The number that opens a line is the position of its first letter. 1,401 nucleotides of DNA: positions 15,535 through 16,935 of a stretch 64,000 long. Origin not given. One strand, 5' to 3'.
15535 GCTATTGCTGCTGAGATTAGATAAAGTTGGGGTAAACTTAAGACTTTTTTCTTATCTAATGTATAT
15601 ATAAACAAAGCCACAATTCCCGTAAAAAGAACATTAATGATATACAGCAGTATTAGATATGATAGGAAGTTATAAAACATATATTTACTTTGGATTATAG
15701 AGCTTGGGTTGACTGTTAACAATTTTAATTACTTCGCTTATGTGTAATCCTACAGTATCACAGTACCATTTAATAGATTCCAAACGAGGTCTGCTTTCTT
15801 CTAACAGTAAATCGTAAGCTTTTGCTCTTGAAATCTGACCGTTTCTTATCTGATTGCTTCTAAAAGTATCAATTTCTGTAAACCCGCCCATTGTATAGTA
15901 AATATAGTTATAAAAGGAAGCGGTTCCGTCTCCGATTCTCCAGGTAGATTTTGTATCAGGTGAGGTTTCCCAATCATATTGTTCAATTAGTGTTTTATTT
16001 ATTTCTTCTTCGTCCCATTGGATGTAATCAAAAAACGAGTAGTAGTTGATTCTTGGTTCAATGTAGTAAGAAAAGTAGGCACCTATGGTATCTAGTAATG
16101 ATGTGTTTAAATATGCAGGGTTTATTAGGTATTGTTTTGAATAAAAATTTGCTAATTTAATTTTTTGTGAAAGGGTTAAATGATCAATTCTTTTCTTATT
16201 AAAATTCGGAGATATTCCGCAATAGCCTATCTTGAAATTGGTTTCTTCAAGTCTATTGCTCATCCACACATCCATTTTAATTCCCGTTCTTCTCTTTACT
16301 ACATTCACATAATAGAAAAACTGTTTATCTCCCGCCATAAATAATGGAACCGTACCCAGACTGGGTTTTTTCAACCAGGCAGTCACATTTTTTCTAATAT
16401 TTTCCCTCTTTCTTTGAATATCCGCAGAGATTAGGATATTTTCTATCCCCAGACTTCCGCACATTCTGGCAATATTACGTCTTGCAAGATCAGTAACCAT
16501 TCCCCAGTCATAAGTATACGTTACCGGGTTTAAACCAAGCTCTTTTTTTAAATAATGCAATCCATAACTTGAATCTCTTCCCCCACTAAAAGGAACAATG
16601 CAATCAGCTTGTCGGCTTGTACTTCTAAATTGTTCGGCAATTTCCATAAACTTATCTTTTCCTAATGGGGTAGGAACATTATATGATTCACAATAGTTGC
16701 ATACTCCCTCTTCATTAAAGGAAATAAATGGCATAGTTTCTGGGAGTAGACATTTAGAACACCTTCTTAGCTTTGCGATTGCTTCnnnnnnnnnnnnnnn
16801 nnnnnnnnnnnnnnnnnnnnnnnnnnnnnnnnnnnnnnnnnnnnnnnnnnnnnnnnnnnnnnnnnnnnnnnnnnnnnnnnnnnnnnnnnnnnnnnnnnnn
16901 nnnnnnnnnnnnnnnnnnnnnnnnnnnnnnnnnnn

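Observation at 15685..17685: Class-II glutaminase domain fused to a WbpG/PseA-type sugar amidotransferase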

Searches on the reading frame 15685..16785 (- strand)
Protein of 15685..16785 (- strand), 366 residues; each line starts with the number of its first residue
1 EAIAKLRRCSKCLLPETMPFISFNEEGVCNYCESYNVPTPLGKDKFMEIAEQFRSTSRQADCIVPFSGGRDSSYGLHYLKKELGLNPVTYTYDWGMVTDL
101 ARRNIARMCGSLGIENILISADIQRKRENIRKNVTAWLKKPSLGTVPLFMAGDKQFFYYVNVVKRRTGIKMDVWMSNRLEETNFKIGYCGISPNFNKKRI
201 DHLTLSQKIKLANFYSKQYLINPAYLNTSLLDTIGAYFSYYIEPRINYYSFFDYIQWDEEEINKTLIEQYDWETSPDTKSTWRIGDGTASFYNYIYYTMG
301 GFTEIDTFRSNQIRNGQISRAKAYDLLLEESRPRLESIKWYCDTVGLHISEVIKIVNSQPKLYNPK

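Call 45: search_protein_representatives(protein=window:15685-16785:-)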
Query: 366 residues. Proteins with E-value up to 0.001 (for the whole library): 3764; up to 1e-10: 1482; up to 1e-30: 411. The best 150 are listed.
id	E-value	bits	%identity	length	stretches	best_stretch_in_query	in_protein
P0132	6.0e-155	532.1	61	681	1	2-366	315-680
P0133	3.3e-150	516.5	58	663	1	4-364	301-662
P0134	8.3e-150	515.2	58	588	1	2-364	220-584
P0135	1.4e-146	504.6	57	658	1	1-364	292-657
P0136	3.2e-146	503.4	59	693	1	3-364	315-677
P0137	5.6e-146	502.6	59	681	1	1-363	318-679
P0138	6.5e-145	499.1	58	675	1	5-357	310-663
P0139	7.4e-145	498.9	59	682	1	3-358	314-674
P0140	9.6e-144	495.2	59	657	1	1-363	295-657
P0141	6.6e-143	492.5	56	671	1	1-359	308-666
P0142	1.1e-140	485.2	56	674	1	3-363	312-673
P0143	8.8e-140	482.2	54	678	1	2-364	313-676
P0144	2.7e-139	480.6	55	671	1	6-363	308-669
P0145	2.1e-138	477.7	57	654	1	5-365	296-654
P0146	5.2e-137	473.1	57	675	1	4-362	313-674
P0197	1.7e-123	428.6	53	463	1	2-363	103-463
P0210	1.7e-121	422.0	52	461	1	2-363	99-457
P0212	1.9e-121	421.9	54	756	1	5-362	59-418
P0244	2.0e-115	402.1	49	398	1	6-364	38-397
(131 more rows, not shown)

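Call 59: search_protein_families(library=pfam, proteins=[P0212, P0244, P0197, P0210], max_evalue=0.01)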
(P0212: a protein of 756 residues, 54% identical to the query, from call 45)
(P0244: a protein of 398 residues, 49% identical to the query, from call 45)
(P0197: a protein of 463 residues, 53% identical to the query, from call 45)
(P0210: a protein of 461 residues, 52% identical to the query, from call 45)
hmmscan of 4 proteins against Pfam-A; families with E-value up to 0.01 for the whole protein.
P0212 (756 aa): 1 family
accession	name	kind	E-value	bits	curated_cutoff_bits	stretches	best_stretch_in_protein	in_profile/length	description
PF03706.18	LPG_synthase_TM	-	4.3e-35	122.1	33.4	1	446-735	8-300/302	Lysylphosphatidylglycerol synthase TM region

P0244 (398 aa): 0 families

P0197 (463 aa): 2 families
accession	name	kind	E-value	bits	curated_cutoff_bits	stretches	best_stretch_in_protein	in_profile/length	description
PF06508.19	QueC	-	0.0025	17.8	22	1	163-283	2-126/210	Queuosine biosynthesis protein QueC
PF01171.26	ATP_bind_3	-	0.0099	16.1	27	0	164-232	3-77/182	PP-loop family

P0210 (461 aa): 1 family
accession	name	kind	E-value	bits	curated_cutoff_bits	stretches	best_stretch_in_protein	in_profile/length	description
PF01171.26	ATP_bind_3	-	0.0031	17.7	27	1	159-228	2-77/182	PP-loop family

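Call 60: find_encoding_contigs(protein=P0212, flank=8000, max_places=4)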
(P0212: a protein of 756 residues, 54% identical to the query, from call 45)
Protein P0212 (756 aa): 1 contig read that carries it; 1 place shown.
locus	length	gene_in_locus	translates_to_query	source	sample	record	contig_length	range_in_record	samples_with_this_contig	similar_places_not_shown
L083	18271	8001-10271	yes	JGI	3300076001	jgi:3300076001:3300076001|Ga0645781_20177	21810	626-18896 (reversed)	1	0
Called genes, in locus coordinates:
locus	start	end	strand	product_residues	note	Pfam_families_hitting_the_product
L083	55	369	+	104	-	-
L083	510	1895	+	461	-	-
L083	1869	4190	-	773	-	-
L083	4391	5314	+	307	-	PF05050:Methyltransf_21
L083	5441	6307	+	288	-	PF00535:Glycos_transf_2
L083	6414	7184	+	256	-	PF13489:Methyltransf_23, PF07021:MetW (weak), PF13847:Methyltransf_31 (weak), PF08241:Methyltransf_11, PF08242:Methyltransf_12, PF13649:Methyltransf_25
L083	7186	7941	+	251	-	PF13522:GATase_6, PF13537:GATase_7 (faint)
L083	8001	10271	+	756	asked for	PF03706:LPG_synthase_TM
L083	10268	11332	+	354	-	PF04055:Radical_SAM, PF13186:SPASM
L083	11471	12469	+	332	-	PF01073:3Beta_HSD, PF01370:Epimerase, PF02719:Polysacc_synt_2, PF04321:RmlD_sub_bind, PF07993:NAD_binding_4, PF16363:GDP_Man_Dehyd, PF13460:NAD_binding_10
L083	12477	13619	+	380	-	PF01041:DegT_DnrJ_EryC1, PF00155:Aminotran_1_2 (faint)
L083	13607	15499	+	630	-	PF13522:GATase_6, PF13537:GATase_7, PF00733:Asn_synthase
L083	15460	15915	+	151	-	PF00551:Formyl_trans_N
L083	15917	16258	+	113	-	PF00551:Formyl_trans_N (weak)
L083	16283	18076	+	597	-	PF00117:GATase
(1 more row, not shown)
